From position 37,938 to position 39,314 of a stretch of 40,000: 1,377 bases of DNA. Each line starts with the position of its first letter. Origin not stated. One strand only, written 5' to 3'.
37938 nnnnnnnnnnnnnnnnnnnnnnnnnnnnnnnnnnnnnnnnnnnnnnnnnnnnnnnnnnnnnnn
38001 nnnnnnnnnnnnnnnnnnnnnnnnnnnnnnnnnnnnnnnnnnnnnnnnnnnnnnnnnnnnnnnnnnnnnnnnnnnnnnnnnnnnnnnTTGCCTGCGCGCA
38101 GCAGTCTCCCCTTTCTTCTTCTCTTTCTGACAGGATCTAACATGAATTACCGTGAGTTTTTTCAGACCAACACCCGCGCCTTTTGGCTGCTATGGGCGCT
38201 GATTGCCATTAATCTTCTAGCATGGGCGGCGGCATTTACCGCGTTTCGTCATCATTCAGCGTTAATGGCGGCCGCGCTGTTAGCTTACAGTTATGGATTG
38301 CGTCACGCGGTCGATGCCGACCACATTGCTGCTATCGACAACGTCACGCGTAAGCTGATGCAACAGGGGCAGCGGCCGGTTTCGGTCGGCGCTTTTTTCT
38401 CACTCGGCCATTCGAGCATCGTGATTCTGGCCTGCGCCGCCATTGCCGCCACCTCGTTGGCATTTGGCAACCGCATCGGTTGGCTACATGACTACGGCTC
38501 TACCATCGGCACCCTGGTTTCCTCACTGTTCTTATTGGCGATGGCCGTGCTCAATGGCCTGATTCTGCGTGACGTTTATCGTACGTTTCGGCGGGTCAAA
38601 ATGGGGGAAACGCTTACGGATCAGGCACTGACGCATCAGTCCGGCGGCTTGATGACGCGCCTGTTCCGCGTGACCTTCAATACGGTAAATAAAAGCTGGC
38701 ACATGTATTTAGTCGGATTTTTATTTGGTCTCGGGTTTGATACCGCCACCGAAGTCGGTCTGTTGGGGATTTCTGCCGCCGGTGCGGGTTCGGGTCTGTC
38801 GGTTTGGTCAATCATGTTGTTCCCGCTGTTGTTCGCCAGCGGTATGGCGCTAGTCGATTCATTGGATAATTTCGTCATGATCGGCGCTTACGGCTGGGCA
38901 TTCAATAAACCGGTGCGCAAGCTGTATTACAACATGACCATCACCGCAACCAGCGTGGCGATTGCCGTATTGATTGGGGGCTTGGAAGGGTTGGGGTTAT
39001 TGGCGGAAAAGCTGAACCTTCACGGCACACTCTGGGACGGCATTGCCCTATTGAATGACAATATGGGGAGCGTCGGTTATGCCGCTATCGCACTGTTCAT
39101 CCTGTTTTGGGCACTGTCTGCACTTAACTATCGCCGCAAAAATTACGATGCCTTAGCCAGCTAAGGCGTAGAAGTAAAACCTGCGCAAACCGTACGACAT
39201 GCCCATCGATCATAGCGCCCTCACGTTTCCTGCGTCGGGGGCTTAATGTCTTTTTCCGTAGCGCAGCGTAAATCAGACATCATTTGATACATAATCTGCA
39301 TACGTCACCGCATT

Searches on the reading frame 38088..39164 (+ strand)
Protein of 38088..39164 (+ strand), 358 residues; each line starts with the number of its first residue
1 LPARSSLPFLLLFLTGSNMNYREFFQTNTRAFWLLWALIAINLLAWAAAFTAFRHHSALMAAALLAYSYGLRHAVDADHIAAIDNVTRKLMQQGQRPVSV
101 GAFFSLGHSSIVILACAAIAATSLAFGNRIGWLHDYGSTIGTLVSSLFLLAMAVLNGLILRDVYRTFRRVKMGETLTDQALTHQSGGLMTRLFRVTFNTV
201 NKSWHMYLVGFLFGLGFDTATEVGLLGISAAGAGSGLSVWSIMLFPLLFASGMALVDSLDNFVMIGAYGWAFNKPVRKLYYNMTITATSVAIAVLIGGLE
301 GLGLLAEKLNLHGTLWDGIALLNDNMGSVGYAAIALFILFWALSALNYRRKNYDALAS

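Call 79: search_protein_families(library=pfam, proteins=[window:38088-39164:+], max_evalue=0.00001)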
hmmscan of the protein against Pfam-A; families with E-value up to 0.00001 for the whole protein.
window:38088-39164:+ (358 aa): 1 family
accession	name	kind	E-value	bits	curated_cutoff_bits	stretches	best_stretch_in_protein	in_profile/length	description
PF03824.22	NicO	-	6.6e-96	321.4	27.7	1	60-346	2-286/287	High-affinity nickel-transport protein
